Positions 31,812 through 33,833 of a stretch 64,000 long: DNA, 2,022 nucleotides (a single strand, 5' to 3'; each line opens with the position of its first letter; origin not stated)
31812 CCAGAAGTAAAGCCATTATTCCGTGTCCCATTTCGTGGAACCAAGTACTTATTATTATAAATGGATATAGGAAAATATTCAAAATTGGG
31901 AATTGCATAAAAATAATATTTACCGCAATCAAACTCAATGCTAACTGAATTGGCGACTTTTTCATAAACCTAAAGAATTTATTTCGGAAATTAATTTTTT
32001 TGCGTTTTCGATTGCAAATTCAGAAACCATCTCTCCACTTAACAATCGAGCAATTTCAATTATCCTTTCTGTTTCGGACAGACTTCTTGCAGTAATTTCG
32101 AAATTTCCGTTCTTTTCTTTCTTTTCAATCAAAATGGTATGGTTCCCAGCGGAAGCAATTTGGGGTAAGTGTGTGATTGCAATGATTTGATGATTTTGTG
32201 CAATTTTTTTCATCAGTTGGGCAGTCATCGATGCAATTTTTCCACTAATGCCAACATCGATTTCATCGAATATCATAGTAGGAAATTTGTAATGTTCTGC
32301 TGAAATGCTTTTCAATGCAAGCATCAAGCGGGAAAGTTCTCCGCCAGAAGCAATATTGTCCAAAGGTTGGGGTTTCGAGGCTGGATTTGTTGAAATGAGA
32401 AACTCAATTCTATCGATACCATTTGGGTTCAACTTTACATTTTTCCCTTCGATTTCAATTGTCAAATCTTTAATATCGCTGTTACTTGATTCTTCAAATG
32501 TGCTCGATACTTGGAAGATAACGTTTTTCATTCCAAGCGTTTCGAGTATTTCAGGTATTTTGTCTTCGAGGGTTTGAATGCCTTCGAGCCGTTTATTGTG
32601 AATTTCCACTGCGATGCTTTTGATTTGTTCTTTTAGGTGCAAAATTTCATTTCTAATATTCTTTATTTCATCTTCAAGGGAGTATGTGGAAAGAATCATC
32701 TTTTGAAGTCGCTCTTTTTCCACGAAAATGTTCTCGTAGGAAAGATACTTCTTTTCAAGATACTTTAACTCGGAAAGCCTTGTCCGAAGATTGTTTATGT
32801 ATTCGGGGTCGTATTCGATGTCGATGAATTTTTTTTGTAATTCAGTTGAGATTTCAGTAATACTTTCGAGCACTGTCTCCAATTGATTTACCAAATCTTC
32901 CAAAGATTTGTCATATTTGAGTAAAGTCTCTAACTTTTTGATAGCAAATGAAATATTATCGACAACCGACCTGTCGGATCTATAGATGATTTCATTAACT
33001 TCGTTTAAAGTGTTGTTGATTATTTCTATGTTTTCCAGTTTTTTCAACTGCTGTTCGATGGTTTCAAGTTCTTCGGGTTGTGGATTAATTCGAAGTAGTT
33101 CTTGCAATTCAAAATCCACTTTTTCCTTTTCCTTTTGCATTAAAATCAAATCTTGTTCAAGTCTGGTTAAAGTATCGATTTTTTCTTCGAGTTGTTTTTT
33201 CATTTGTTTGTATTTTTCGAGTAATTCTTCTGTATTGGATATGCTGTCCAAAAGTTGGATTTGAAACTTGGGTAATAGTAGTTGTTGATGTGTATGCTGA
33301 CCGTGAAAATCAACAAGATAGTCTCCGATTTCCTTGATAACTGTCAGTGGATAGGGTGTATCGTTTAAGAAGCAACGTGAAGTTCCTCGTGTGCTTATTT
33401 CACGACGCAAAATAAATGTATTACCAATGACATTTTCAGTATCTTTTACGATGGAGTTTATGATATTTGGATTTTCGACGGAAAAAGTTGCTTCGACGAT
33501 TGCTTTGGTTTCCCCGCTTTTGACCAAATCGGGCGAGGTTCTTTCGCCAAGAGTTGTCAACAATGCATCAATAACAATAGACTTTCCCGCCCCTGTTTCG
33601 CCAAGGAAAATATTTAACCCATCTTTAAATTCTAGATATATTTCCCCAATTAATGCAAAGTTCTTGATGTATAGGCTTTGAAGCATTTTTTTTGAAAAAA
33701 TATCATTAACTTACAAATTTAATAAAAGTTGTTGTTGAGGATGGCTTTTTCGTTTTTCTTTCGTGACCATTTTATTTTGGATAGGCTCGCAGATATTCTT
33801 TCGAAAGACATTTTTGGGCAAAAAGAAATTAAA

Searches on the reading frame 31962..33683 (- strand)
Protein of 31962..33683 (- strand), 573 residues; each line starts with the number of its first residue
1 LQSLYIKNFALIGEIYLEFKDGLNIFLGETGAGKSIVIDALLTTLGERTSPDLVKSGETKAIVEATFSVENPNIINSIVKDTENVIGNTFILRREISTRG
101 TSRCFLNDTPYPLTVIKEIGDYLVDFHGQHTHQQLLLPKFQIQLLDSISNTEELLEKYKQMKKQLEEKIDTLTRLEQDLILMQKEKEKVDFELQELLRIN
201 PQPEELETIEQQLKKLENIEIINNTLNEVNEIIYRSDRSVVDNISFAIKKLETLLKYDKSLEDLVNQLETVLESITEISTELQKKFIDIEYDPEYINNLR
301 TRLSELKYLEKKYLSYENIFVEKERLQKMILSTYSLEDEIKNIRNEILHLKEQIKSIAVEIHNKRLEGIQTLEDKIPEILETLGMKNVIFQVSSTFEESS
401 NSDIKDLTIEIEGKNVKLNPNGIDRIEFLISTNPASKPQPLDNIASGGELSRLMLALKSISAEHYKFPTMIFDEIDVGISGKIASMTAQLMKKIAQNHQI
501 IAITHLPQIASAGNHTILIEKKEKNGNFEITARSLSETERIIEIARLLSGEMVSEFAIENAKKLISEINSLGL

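Call 60: search_protein_families(library=pfam, proteins=[window:31962-33683:-], max_evalue=0.000001)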
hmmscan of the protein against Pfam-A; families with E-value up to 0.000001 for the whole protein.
window:31962-33683:- (573 aa): 2 families
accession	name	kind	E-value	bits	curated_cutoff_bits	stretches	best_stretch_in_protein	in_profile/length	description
PF02463.25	SMC_N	-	1.4e-16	61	40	1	1-524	2-216/220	RecF/RecN/SMC N terminal domain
PF13476.12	AAA_23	-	1.1e-10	42.9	27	1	3-217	1-197/201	AAA domain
